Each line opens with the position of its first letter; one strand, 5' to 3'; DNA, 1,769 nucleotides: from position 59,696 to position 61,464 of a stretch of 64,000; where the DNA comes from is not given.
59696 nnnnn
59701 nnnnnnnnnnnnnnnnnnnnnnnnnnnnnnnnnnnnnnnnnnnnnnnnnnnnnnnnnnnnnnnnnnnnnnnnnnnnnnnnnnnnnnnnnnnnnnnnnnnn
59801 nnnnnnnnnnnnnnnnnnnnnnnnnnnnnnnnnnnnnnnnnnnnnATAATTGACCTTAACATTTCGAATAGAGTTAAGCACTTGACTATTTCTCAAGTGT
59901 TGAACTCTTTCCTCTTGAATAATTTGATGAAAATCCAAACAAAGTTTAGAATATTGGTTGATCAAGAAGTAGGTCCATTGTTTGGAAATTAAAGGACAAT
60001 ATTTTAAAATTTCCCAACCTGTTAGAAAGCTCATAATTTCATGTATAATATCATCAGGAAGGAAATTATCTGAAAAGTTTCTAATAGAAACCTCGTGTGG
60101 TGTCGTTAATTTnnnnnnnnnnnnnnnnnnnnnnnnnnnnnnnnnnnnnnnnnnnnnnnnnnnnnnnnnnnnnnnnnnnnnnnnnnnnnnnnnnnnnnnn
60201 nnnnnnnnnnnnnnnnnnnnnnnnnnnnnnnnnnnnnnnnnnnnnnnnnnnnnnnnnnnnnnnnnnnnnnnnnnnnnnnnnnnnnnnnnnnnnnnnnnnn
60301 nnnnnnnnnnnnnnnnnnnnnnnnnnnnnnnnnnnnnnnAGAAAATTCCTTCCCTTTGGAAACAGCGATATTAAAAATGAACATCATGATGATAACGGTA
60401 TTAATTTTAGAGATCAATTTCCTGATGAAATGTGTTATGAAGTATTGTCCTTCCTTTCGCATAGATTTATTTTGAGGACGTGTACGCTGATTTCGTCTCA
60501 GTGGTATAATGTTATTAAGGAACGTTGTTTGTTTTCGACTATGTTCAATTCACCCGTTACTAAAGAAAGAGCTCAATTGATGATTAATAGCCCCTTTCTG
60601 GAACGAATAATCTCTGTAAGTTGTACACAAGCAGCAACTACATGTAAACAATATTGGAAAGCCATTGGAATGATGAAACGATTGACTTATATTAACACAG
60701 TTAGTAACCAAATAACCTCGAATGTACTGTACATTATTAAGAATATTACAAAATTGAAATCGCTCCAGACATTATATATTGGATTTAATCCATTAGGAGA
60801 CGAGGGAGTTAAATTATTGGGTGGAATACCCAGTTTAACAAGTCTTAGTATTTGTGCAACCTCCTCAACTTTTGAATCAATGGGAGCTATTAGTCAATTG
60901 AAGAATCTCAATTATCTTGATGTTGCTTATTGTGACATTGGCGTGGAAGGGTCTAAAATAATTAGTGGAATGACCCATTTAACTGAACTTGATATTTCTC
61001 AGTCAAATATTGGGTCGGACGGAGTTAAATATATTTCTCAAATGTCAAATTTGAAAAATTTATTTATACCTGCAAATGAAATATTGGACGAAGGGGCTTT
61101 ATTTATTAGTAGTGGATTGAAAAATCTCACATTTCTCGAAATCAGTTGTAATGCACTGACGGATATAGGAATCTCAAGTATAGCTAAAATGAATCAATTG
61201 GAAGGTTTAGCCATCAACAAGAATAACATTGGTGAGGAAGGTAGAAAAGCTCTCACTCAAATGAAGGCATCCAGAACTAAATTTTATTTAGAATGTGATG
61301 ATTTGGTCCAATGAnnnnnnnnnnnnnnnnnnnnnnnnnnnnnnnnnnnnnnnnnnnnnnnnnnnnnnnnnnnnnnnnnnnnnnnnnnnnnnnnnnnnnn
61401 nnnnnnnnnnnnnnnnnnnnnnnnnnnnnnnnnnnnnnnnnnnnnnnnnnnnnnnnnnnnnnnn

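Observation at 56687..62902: Block of two divergent Ras-like GTPases, both lacking the catalytic Gln, bracketing a head-to-head pair of F-box/LRR genes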

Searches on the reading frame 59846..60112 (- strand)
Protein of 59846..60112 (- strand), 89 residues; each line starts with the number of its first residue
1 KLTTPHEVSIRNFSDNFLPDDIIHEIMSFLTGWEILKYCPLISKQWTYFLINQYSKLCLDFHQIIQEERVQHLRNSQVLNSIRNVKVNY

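Call 49: search_solved_structures(query=A2, max_evalue=10, show_alignments=3)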
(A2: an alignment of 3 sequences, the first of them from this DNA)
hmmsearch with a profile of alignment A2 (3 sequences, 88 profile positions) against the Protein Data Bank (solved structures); distinct sequences matched with E-value up to 10: 3.
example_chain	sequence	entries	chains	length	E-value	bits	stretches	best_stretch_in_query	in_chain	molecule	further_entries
9o04_C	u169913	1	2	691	0.0013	22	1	18-70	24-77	F-box only protein 42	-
4gnt_A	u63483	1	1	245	0.15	15.4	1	2-50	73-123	14-3-3 protein beta/alpha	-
5f74_A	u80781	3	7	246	0.16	15.4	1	2-50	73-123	14-3-3 protein beta/alpha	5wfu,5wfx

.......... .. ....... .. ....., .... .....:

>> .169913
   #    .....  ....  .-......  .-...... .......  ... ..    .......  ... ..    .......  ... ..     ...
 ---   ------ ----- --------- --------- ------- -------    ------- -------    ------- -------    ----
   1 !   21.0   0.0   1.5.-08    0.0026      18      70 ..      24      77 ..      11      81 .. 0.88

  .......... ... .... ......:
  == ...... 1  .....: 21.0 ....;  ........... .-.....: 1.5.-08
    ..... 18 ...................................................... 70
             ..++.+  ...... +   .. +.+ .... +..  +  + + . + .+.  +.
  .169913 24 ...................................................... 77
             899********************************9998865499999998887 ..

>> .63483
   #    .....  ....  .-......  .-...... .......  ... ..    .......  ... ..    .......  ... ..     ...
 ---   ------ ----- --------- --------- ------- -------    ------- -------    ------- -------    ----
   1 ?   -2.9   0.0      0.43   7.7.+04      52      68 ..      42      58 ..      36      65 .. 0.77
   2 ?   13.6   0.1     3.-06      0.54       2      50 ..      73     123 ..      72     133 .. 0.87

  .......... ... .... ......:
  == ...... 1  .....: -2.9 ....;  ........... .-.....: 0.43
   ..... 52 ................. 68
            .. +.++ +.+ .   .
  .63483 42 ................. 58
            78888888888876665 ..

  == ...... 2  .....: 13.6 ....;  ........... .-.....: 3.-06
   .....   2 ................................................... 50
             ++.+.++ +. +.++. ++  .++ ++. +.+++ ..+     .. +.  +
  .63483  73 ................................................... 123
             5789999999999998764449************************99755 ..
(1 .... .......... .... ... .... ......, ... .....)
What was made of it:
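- On F-box protein (SCF substrate adaptor): A profile of the three N-termini hits the FBXO42 F-box at E = 0.0013 (call 49).
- Closest known: F-box/LRR proteins: eukaryotic FBXL adaptors and bacterial GALA/RipG effectors. Same: A profile of the three paralogues' N-termini has its only sub-0.01 PDB hit in the F-box of FBXO42 (call 49).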

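Call 50: search_protein_families(library=pfam, alignment_id=A2, max_evalue=1)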
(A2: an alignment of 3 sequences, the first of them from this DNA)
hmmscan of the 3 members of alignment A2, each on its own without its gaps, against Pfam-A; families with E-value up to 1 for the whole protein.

A. member 1, seq(89 aa): 2 families
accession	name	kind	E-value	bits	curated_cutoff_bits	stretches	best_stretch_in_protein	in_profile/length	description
PF12937.12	F-box-like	-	0.00096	19.3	24.3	1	17-49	3-34/47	F-box-like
PF00646.38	F-box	-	0.0044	17.3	20.5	1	18-46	4-31/43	F-box domain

B. families by the number of members that match (of 3 scanned): 3 families
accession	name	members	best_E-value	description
PF12937.12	F-box-like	2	2.6e-05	F-box-like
PF00646.38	F-box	2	0.0018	F-box domain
PF19065.6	P8_CR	1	0.066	Minor capsid protein P8 central region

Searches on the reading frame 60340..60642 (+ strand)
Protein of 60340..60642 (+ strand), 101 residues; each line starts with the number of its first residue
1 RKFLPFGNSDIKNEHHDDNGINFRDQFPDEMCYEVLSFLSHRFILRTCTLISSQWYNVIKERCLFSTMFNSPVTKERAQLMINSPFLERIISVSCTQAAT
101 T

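Call 20: search_protein_families(library=pfam, proteins=[window:60340-60642:+], max_evalue=10)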
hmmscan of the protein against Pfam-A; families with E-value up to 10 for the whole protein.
seq(101 aa): 2 families
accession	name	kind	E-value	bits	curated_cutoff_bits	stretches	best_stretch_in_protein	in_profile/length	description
PF12937.12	F-box-like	-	3.7e-05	23.8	24.3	1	28-70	5-46/47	F-box-like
PF00646.38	F-box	-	0.0025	18.1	20.5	1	26-65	3-41/43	F-box domain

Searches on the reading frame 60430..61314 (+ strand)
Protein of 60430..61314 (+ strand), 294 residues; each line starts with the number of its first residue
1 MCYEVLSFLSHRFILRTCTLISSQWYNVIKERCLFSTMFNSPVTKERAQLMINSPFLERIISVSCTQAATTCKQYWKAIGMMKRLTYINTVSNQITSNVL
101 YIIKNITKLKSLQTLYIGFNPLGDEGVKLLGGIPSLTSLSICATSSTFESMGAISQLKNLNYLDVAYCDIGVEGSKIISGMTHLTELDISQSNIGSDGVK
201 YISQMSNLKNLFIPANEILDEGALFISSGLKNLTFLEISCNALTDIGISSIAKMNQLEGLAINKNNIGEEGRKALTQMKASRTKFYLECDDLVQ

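Call 3: search_protein_families(library=pfam, proteins=[window:60430-61314:+], max_evalue=0.01)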
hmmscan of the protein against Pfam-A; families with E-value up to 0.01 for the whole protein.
window:60430-61314:+ (294 aa): 6 families
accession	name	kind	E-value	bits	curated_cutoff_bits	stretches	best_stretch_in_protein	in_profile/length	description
PF13516.12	LRR_6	-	3.9e-19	67.6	23.4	3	181-203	2-24/24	Leucine Rich repeat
PF13855.12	LRR_8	-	3.9e-15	55.8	27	2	111-170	2-61/61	Leucine rich repeat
PF12799.13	LRR_4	-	7.9e-12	45.5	27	1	231-266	1-34/44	Leucine Rich repeats (2 copies)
PF23598.1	LRR_14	-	1e-10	41.4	40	2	135-269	115-253/353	Leucine-rich repeat region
PF00560.39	LRR_1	-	6.6e-07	28.7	20.6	0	232-254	1-23/23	Leucine Rich Repeat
PF25013.1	LRR_Zer-1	-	8.1e-07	29.7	27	1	134-207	30-111/137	Zer-1-like, Leucine-rich repeats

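Call 23: list_cluster_members(proteins=[P0124, P0126, P0125, P0127, P0128, P0129, P0130, P0132, P0154, window:60430-61314:+])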
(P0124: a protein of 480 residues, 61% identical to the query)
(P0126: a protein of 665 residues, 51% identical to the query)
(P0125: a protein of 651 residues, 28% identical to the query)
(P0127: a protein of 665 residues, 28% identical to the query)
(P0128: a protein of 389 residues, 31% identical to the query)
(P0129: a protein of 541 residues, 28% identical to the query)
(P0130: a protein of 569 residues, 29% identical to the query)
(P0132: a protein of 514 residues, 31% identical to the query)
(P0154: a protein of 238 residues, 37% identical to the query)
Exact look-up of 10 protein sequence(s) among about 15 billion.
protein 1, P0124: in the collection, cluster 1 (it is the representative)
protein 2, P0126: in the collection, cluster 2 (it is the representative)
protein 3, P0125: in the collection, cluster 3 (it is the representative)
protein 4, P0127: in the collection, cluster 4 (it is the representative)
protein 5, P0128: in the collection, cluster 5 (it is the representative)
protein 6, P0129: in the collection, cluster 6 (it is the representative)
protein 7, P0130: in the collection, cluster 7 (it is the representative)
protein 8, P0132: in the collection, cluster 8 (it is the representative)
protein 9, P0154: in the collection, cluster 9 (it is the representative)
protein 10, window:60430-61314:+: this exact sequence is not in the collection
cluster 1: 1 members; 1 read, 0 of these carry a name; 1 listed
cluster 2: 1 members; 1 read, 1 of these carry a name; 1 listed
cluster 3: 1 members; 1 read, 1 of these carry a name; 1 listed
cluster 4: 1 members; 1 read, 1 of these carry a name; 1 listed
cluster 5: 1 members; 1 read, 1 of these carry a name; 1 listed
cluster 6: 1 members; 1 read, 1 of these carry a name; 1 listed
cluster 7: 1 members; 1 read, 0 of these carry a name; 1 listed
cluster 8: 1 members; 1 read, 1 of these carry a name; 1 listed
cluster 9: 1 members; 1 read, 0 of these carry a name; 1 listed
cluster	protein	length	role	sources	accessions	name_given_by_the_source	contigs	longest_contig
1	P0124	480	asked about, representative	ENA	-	-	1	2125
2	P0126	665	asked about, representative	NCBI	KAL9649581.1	hypothetical protein ABK040_003258 [Willaertia magna]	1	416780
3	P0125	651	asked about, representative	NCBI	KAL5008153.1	hypothetical protein ScPMuIL_013734 [Solemya velum]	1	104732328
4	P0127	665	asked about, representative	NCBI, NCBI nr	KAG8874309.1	Insulin-like growth factor 2 mRNA-binding protein 3 [Tulasnella sp. 332]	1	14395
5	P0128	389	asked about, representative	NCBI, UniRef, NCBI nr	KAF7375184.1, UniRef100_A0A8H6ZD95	Ras-like protein [Mycena sanguinolenta] | Ras-like protein n=1 Tax=Mycena sanguinolenta TaxID=230812 RepID=A0A8H6ZD95_9AGAR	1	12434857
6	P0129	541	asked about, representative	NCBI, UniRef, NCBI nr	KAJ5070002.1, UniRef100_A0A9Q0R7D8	ras-like protein [Anaeramoeba ignava] | Ras-like protein n=1 Tax=Anaeramoeba ignava TaxID=1746090 RepID=A0A9Q0R7D8_ANAIG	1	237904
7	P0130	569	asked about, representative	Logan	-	-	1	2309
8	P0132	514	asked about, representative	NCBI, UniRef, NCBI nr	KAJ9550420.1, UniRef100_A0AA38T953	hypothetical protein OSB04_014465 [Centaurea solstitialis] | Uncharacterized protein n=1 Tax=Centaurea solstitialis TaxID=347529 RepID=A0AA38T953_9ASTR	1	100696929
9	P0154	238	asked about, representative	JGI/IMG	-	-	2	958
